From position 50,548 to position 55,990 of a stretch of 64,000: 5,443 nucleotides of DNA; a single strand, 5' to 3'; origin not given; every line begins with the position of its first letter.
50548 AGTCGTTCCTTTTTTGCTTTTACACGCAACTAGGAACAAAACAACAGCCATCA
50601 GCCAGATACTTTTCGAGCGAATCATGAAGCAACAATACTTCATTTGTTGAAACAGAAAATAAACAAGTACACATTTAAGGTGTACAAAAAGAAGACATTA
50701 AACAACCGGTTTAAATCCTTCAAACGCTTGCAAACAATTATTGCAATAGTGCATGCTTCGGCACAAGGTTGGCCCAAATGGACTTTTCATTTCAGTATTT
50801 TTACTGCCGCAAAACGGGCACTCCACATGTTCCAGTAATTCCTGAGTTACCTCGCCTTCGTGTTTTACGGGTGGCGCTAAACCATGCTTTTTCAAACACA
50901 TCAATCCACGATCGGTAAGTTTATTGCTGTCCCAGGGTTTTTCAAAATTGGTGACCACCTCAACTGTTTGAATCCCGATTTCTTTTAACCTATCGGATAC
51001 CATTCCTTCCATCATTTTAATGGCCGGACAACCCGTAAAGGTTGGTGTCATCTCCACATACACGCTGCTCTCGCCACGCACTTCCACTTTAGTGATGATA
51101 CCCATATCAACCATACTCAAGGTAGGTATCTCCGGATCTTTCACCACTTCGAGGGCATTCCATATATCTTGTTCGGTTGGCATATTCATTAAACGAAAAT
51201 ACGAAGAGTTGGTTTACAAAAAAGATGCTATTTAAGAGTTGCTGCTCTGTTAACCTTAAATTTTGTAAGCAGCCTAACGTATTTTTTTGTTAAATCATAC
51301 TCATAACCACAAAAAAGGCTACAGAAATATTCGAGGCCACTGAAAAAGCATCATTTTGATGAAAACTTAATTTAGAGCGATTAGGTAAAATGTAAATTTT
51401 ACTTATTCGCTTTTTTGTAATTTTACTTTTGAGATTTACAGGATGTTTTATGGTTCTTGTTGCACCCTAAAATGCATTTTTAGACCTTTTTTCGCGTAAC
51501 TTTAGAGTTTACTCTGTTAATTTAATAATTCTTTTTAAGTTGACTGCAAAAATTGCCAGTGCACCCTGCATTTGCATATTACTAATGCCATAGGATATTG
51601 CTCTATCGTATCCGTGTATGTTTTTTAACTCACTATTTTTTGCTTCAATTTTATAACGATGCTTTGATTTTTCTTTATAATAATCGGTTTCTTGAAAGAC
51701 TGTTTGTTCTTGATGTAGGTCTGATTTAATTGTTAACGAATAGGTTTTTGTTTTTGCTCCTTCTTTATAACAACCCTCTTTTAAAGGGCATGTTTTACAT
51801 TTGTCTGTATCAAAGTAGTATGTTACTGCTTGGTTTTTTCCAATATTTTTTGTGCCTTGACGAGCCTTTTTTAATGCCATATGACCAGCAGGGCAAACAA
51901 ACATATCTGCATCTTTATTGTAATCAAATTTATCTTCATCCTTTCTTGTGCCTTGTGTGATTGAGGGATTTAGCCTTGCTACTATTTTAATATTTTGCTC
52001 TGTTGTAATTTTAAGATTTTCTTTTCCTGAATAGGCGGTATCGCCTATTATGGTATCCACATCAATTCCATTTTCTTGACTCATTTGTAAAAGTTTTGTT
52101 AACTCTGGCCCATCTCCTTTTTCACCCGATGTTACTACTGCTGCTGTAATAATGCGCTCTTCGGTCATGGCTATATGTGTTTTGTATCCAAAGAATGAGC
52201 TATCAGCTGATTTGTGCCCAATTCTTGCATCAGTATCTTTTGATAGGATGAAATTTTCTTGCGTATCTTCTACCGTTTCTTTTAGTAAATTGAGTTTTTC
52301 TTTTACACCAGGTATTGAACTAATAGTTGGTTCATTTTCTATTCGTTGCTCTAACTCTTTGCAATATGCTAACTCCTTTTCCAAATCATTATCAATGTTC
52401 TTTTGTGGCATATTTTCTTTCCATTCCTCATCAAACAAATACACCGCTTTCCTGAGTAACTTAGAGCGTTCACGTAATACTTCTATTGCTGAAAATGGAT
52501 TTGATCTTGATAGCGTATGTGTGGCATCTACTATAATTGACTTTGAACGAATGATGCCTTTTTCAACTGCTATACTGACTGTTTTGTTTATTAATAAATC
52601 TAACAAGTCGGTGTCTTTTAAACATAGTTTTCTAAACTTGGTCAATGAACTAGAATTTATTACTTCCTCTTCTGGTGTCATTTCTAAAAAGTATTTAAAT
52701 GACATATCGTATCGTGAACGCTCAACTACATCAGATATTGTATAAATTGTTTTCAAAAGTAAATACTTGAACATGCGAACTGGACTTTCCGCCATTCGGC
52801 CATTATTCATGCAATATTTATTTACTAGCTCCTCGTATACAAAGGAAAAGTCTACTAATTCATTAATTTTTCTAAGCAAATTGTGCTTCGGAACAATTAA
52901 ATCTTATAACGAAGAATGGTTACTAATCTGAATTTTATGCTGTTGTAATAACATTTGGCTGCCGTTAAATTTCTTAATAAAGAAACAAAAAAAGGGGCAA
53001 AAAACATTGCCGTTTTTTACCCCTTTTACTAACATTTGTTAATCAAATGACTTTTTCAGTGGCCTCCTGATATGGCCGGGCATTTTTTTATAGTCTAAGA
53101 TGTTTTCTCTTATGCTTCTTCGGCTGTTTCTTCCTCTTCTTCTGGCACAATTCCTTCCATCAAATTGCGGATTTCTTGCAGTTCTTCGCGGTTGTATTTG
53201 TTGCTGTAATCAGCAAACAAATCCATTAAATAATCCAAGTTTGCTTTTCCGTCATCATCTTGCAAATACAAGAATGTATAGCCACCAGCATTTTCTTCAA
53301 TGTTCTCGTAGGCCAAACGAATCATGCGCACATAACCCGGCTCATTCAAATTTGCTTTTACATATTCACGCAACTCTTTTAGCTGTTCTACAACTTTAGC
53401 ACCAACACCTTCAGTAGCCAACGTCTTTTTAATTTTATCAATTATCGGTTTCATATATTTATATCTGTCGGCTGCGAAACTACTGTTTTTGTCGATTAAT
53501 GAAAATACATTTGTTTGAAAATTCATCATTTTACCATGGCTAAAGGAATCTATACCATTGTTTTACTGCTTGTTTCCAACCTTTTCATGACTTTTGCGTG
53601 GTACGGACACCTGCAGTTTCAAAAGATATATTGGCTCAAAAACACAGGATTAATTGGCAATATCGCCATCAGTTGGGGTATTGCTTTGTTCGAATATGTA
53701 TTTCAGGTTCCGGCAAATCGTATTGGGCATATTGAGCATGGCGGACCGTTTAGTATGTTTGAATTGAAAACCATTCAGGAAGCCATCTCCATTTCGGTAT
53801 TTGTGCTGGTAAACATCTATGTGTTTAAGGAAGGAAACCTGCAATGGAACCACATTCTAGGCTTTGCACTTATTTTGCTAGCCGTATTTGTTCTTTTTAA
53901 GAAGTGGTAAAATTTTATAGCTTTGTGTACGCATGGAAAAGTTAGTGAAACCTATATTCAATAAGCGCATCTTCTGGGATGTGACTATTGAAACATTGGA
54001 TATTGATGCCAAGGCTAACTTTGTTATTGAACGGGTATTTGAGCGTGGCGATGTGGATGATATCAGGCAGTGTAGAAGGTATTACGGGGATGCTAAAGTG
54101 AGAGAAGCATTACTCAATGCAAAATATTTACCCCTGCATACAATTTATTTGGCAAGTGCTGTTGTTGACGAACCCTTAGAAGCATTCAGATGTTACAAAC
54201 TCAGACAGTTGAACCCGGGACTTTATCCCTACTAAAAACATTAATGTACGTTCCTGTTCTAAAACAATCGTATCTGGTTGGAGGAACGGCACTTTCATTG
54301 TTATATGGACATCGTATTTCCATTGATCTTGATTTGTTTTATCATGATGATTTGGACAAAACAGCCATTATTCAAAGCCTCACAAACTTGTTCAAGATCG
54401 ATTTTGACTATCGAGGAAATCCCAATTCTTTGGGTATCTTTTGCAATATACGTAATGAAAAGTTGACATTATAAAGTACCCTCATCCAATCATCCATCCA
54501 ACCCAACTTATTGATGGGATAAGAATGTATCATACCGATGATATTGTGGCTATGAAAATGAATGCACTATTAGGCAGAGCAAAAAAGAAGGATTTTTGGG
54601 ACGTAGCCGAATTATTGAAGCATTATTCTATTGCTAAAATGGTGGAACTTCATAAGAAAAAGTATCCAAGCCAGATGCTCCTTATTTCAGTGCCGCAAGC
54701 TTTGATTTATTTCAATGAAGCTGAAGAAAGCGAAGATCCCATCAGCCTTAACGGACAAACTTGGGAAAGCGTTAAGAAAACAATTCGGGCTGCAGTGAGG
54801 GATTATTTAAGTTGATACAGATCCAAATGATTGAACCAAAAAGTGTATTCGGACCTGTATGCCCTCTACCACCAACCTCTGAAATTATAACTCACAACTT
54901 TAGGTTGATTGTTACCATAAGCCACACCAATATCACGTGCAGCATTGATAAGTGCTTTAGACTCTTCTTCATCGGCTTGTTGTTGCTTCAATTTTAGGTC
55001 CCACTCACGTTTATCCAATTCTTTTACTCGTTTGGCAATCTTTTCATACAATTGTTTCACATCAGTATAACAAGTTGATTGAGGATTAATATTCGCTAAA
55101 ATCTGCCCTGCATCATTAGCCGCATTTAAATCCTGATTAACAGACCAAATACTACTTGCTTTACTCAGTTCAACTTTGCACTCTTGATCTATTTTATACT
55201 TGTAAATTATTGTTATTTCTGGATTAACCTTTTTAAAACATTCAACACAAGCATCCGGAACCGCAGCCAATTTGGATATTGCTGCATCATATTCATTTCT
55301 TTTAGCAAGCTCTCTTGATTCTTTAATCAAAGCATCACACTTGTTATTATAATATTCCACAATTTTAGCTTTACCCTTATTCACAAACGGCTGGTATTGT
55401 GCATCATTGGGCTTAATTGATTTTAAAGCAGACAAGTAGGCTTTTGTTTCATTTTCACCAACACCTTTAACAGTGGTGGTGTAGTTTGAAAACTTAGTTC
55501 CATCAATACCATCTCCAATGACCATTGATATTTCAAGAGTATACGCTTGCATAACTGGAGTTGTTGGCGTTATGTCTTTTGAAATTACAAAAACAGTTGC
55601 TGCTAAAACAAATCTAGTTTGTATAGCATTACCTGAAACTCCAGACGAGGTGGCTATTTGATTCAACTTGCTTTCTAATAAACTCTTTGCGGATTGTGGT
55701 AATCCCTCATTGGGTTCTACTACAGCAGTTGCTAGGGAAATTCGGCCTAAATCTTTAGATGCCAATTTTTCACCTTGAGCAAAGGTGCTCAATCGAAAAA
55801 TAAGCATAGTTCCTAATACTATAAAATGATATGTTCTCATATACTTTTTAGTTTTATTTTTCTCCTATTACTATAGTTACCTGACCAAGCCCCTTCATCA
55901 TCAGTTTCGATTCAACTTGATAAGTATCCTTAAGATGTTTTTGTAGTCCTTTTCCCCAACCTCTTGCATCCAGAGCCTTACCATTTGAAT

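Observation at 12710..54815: Pattern: toxin-like or effector genes carry single inactivating lesions while partner or regulator genes are intact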

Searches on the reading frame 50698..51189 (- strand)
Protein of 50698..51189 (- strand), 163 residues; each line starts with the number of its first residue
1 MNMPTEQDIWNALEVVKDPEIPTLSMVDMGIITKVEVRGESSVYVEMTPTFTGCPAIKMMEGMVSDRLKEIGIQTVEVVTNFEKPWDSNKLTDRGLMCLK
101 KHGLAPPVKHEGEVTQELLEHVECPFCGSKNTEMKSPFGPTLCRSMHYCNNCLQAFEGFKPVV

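Call 28: search_protein_families(library=ncbifam, max_evalue=0.001, proteins=[window:50698-51189:-])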
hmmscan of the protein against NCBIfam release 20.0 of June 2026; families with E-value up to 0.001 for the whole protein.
window:50698-51189:- (163 aa): 5 families
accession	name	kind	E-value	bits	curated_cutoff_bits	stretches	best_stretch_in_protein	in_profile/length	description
TIGR02159.1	PA_CoA_Oxy4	equivalog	8.2e-48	162.4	108.15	1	16-162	1-146/146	1,2-phenylacetyl-CoA epoxidase subunit PaaD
NF041868.1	paad_haloarch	equivalog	3.2e-19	69.3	180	1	5-104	27-125/127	1,2-phenylacetyl-CoA epoxidase subunit PaaD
NF041869.1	paae_haloarch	equivalog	2.4e-18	66.1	100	1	117-159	13-55/56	1,2-phenylacetyl-CoA epoxidase subunit PaaE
TIGR02945.1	SUF_assoc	equivalog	2.4e-16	60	143.4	1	6-95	3-92/99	SUF system Fe-S cluster assembly protein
TIGR03406.1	FeS_long_SufT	hypoth_equivalog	1.4e-12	47.8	202.6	1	5-94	74-167/174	putative Fe-S cluster assembly protein SufT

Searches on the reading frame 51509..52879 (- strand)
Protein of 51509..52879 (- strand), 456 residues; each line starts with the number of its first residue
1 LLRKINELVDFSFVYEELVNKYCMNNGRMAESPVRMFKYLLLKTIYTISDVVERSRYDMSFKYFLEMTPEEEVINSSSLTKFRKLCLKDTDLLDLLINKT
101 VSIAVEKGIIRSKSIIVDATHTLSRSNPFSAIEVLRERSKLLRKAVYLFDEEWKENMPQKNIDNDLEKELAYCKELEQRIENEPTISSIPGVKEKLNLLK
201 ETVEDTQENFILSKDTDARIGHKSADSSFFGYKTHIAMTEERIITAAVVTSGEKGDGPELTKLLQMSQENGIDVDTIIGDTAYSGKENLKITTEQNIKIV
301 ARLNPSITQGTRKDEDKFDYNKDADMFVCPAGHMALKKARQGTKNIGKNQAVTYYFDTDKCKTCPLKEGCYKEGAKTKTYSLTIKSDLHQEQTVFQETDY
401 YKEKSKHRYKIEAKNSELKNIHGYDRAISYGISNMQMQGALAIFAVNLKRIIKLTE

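Call 7: search_protein_families(library=pfam, max_evalue=0.01, proteins=[window:51509-52879:-])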
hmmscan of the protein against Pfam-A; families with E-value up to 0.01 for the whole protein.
window:51509-52879:- (456 aa): 4 families
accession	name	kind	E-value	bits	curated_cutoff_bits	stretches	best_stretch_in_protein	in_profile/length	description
PF13751.12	DDE_Tnp_1_6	-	1.7e-17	64.3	25.1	1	328-451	1-124/125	Transposase DDE domain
PF01609.27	DDE_Tnp_1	-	1.3e-12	48.3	23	1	216-448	21-200/200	Transposase DDE domain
PF05598.16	DUF772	-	6.5e-12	45.7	23.1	1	27-94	1-68/74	Transposase domain (DUF772)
PF13612.12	DDE_Tnp_1_3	-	2.8e-05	24.6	27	1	219-318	34-126/155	Transposase DDE domain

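Call 28: search_protein_families(library=ncbifam, max_evalue=0.001, proteins=[window:51509-52879:-])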
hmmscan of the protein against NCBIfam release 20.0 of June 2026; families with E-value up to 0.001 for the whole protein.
window:51509-52879:- (456 aa): 7 families
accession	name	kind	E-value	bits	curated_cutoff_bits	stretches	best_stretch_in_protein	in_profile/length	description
NF033551.1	transpos_IS1182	equivalog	9.2e-105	351.3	270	1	1-454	23-488/488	IS1182 family transposase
NF033581.1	transpos_IS5_4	equivalog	4.3e-23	82.1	140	1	12-299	15-217/285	IS5 family transposase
NF033578.1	transpos_IS5_1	equivalog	1.2e-21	77.4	275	2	4-120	21-142/419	IS5 family transposase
NF033593.1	transpos_ISNCY_1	equivalog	8.2e-13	47.8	325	2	379-452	370-443/444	ISNCY family transposase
NF033520.1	transpos_IS982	equivalog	1.9e-11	44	130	1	217-302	98-180/243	IS982 family transposase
NF033580.1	transpos_IS5_3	equivalog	3.5e-05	23.5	110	1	231-304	125-202/258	IS5 family transposase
NF033579.1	transpos_IS5_2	equivalog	0.00011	21.7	140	1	232-298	140-206/289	IS5 family transposase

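Call 47: find_encoding_contigs(protein=window:51509-52879:-, flank=1500, max_places=10)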
Protein window:51509-52879:- (456 aa): no gene with exactly this product is on record in the collection.

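Call 48: find_encoding_contigs(protein=window:51509-52810:-, flank=1500, max_places=10)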
Protein window:51509-52810:- (433 aa): no gene with exactly this product is on record in the collection.

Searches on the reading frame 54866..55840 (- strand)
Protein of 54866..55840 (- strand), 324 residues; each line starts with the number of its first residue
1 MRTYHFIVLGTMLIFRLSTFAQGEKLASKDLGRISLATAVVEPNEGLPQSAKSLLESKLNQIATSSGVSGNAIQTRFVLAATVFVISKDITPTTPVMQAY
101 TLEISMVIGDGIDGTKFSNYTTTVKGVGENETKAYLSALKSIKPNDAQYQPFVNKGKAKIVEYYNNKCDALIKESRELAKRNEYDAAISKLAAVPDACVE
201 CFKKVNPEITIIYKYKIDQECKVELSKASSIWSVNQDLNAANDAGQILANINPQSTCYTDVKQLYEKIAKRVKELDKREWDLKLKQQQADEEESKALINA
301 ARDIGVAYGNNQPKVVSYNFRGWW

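Call 12: search_protein_families(library=pfam, max_evalue=0.0001, proteins=[window:54866-55840:-])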
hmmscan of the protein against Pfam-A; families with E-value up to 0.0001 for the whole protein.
window:54866-55840:- (324 aa): 0 families

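Call 29: search_protein_families(library=padloc, max_evalue=0.001, proteins=[window:54866-55840:-])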
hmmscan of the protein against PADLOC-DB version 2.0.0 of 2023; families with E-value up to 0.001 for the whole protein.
window:54866-55840:- (324 aa): 0 families

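Call 58: find_encoding_contigs(protein=window:54866-55840:-, flank=2500, max_places=10)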
Protein window:54866-55840:- (324 aa): 23 contigs read that carry it; 10 places shown.
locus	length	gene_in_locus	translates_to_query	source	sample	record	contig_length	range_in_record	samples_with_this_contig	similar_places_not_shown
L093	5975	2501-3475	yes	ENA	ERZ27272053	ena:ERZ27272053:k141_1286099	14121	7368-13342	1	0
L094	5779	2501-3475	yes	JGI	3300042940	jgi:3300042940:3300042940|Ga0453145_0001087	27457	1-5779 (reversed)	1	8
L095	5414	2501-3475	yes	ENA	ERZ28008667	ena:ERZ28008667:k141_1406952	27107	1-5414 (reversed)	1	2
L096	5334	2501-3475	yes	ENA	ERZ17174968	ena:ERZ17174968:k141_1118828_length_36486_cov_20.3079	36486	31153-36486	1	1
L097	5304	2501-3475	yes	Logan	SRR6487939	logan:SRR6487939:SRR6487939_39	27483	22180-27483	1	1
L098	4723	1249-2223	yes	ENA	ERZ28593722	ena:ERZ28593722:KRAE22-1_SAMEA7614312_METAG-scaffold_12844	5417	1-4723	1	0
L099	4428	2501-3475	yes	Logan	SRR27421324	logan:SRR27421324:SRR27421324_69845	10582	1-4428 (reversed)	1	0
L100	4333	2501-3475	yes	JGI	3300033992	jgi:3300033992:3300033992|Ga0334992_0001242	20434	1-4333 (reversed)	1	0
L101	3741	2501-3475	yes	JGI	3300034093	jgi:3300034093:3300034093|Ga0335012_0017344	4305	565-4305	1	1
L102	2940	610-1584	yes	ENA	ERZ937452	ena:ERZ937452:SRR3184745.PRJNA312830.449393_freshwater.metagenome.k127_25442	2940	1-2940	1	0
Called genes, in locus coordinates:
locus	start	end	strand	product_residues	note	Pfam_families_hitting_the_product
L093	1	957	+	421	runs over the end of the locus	-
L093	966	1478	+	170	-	-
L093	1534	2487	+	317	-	PF19672:DUF6175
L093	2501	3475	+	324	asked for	-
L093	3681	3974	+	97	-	-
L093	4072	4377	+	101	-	PF07666:MpPF26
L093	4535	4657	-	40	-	-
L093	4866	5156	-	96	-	PF08843:AbiEii (weak)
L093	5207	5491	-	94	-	PF08843:AbiEii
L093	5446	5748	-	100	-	PF21956:DUF6922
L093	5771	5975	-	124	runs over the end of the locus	PF04342:DMT_6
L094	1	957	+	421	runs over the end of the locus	-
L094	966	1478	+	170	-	-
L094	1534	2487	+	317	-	PF19672:DUF6175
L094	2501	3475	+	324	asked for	-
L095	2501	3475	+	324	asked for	-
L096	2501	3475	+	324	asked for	-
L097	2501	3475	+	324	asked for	-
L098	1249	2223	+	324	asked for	-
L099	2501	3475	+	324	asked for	-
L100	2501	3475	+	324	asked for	-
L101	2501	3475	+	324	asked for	-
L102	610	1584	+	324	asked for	-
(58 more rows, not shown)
